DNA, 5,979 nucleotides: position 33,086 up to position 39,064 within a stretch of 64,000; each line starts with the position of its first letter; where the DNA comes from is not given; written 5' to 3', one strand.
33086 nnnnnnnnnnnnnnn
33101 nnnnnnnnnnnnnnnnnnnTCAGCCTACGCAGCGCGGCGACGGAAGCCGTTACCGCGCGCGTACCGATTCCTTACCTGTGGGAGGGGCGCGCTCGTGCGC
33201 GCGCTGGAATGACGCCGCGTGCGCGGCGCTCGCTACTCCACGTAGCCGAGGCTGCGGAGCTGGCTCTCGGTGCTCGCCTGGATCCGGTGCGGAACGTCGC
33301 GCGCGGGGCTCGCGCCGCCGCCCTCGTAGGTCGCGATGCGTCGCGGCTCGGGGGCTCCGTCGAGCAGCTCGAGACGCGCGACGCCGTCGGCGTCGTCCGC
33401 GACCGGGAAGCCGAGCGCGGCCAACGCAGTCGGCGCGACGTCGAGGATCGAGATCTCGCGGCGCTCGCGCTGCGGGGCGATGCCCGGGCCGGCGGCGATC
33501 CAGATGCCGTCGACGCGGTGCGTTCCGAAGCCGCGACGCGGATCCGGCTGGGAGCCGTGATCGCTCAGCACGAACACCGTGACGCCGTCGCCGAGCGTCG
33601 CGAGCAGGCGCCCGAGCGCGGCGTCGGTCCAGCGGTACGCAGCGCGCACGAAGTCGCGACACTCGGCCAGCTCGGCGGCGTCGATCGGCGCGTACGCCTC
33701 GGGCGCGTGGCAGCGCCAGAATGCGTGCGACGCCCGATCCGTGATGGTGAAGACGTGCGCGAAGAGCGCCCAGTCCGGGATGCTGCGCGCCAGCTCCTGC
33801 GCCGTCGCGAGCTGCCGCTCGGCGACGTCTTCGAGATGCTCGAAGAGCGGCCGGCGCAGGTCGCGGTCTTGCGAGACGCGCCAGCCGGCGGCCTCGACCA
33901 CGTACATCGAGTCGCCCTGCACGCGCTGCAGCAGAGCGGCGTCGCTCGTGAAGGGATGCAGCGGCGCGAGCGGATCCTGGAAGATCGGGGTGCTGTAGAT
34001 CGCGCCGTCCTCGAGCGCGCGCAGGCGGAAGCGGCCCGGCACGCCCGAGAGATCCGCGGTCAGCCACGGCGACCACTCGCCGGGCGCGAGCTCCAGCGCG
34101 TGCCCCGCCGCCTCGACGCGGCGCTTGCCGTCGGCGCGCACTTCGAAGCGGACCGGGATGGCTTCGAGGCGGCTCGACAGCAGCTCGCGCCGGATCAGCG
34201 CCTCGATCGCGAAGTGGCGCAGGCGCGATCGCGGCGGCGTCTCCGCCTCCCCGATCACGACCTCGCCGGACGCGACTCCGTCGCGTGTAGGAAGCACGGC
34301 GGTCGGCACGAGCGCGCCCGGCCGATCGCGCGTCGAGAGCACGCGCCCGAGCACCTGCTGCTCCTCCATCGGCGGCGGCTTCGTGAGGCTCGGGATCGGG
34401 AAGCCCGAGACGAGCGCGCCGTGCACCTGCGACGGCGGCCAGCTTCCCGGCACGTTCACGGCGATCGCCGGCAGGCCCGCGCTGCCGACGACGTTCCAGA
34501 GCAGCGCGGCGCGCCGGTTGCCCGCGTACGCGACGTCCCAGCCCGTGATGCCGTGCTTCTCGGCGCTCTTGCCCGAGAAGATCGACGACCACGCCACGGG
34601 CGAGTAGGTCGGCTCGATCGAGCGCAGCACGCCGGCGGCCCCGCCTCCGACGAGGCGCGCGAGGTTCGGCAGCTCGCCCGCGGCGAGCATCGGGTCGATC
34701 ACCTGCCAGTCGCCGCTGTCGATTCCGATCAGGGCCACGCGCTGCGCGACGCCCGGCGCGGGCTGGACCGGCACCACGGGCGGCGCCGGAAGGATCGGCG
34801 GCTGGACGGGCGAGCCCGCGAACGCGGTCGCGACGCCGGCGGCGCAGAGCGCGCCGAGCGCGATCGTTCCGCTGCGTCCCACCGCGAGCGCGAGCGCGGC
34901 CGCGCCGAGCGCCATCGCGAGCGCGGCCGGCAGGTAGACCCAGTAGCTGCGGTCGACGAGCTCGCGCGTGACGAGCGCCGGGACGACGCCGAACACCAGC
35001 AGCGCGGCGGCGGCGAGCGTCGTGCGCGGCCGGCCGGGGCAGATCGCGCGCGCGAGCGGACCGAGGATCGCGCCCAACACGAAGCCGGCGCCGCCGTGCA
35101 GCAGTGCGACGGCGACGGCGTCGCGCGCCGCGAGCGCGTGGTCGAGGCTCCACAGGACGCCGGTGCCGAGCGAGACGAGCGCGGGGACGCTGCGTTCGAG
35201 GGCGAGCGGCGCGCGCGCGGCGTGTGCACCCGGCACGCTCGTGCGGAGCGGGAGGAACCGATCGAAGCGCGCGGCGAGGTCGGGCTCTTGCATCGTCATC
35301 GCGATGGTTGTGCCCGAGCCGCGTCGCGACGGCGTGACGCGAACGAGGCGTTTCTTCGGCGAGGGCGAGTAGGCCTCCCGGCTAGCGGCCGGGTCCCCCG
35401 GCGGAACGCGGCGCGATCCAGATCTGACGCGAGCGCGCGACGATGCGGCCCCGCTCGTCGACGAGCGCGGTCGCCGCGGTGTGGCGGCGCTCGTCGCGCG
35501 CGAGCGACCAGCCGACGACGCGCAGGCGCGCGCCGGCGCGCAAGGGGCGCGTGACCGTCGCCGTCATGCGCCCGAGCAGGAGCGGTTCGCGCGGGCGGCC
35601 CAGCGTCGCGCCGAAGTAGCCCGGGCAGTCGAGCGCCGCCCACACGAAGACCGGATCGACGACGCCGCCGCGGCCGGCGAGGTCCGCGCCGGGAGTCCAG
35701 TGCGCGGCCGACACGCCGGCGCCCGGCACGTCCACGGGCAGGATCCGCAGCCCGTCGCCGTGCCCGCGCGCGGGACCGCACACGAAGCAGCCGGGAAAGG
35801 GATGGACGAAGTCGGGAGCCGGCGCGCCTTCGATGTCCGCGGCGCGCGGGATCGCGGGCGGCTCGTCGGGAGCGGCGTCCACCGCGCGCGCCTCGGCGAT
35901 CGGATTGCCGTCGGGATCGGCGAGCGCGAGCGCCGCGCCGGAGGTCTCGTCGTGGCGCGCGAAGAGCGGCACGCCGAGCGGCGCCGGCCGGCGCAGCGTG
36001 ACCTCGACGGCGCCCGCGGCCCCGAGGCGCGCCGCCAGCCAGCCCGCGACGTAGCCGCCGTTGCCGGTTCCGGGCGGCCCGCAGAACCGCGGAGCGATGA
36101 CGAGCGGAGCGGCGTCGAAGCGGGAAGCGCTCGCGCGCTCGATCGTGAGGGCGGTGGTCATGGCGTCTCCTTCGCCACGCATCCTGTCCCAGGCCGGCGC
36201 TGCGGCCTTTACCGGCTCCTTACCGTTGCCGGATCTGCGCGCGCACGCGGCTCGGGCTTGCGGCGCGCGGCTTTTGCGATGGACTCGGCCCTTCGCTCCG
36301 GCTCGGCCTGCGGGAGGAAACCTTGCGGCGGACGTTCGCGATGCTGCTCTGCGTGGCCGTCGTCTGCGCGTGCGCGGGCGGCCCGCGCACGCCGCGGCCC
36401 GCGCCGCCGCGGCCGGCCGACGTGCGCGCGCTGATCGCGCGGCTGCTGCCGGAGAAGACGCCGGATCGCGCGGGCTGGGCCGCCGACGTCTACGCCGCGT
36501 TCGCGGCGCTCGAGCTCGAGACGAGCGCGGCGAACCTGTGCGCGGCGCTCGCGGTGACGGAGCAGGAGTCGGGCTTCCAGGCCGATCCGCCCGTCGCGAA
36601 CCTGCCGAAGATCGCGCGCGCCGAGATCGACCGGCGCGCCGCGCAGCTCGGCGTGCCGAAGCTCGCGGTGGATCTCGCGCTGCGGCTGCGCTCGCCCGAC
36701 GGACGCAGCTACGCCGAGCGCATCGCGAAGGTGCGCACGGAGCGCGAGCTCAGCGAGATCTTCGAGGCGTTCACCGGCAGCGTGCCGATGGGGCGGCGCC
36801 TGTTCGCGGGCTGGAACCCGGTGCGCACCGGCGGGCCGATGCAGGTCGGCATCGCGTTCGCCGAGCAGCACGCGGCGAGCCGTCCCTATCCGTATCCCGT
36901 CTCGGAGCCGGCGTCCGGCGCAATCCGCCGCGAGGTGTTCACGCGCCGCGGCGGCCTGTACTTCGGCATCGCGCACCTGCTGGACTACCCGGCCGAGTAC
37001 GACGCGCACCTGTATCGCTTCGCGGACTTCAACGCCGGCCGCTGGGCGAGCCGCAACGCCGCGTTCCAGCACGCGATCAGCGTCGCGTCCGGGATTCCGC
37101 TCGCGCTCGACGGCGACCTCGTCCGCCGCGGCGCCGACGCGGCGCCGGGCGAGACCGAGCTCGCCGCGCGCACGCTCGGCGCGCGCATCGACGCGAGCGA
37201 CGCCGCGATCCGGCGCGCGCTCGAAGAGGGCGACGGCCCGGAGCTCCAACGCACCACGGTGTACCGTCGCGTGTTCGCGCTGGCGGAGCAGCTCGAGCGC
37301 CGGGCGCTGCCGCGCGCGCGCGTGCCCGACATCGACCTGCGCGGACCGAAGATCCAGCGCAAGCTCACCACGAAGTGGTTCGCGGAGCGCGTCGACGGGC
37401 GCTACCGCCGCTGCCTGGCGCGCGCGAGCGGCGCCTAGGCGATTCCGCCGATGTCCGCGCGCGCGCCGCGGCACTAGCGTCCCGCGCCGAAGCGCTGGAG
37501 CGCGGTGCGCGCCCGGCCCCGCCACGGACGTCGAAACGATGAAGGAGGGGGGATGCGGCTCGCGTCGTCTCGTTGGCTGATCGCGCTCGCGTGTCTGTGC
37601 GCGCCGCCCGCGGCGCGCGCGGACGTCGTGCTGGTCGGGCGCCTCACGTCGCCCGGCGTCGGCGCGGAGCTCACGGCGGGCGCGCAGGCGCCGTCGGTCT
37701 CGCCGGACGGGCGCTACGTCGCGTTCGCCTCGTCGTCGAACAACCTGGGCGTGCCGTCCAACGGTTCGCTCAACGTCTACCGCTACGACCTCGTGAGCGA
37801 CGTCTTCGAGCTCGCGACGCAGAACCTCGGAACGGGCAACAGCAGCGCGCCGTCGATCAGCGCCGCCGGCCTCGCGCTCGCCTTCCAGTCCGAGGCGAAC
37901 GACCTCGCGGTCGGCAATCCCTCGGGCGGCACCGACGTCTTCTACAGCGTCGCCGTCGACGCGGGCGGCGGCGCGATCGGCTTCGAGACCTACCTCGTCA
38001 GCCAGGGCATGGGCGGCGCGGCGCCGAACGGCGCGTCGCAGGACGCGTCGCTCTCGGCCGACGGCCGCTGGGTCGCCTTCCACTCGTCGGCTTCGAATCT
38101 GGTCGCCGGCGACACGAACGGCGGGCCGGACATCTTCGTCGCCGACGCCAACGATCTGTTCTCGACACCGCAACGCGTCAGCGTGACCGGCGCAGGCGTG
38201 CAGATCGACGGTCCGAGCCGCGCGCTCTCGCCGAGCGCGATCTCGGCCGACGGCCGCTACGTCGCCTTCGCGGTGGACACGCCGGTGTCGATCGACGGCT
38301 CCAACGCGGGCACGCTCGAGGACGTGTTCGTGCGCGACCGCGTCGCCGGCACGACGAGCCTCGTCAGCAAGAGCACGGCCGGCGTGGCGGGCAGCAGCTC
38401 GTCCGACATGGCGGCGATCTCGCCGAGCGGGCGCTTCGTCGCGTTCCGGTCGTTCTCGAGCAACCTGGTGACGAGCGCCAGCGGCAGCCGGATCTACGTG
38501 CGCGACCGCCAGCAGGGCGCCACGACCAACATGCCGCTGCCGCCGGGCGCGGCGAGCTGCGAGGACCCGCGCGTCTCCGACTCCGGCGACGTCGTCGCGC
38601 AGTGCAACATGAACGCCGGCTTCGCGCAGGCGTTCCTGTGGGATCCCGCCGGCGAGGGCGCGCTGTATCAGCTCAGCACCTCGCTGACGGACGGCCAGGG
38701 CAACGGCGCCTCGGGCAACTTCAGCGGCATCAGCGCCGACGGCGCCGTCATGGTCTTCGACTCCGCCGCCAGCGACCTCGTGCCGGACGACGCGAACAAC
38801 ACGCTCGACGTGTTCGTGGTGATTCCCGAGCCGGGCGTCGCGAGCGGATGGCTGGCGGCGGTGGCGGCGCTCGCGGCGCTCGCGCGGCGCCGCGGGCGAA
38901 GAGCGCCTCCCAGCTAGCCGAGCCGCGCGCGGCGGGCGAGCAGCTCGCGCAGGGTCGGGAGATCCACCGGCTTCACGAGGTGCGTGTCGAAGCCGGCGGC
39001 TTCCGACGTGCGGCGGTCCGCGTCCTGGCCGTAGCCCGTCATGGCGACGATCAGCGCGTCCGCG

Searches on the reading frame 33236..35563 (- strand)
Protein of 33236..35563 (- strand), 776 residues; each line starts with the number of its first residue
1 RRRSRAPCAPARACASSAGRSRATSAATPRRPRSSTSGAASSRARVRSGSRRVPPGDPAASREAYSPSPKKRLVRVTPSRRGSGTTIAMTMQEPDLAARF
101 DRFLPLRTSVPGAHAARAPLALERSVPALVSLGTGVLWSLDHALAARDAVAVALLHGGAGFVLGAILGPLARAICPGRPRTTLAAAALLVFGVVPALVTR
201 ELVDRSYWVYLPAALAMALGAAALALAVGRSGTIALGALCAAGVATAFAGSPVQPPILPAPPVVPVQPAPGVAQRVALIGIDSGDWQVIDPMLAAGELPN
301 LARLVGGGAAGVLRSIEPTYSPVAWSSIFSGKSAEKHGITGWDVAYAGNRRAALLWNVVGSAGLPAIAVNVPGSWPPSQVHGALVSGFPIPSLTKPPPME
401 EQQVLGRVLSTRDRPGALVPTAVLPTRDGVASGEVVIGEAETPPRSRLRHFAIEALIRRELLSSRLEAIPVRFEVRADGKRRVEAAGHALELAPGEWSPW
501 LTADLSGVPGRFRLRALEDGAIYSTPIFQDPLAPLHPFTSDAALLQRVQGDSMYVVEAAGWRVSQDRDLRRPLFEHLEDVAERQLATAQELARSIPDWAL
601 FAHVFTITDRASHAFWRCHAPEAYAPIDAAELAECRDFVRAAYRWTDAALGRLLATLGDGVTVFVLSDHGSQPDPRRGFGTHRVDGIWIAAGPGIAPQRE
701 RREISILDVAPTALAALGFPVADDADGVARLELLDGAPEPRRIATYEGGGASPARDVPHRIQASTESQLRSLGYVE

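Call 10: search_protein_families(library=pfam, proteins=[window:33236-35563:-], max_evalue=0.001)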
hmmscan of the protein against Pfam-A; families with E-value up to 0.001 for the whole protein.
window:33236-35563:- (776 aa): 2 families
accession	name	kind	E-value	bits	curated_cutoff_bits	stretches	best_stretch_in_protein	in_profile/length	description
PF01663.27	Phosphodiest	-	6.6e-21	75.7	23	2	276-343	1-69/342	Type I phosphodiesterase / nucleotide pyrophosphatase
PF00884.28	Sulfatase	-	0.0002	21.2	25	1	642-718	209-300/301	Sulfatase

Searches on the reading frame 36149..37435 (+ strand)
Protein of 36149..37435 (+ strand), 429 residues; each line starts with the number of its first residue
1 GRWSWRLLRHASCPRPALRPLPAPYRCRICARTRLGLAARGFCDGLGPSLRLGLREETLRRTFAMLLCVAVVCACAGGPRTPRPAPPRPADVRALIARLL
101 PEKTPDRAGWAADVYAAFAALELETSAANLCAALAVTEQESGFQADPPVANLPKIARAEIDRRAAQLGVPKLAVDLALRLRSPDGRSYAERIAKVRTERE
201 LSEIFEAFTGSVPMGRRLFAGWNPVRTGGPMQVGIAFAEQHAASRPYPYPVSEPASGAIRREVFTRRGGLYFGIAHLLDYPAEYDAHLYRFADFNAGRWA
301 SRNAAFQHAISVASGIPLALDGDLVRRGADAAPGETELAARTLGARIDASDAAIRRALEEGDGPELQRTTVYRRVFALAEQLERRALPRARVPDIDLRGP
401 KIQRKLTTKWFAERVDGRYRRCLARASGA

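Call 10: search_protein_families(library=pfam, proteins=[window:36149-37435:+], max_evalue=0.001)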
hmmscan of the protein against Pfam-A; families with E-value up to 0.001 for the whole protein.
window:36149-37435:+ (429 aa): 1 family
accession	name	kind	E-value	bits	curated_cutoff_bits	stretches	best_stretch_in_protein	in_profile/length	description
PF07759.17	DUF1615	-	1.9e-134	448.3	25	1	104-425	2-319/319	Protein of unknown function (DUF1615)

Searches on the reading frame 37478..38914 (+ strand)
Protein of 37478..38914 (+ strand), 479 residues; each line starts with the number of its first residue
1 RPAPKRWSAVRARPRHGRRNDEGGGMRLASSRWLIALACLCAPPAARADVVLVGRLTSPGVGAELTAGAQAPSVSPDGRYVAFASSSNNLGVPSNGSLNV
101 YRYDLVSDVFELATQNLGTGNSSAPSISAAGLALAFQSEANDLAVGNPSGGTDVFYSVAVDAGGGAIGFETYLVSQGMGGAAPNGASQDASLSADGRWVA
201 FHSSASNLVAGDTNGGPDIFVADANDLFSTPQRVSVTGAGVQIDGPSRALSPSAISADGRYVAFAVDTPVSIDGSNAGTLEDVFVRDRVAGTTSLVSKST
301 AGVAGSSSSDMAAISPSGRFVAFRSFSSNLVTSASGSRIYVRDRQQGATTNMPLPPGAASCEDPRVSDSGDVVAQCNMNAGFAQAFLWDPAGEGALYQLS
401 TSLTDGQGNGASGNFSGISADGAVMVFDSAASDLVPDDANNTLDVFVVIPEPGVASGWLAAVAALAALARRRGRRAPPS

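Call 10: search_protein_families(library=pfam, proteins=[window:37478-38914:+], max_evalue=0.001)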
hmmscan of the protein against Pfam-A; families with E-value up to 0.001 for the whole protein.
window:37478-38914:+ (479 aa): 1 family
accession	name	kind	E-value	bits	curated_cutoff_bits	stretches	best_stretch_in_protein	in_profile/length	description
PF07676.18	PD40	-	1.1e-12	47.9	20.9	0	71-93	13-34/38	WD40-like Beta Propeller Repeat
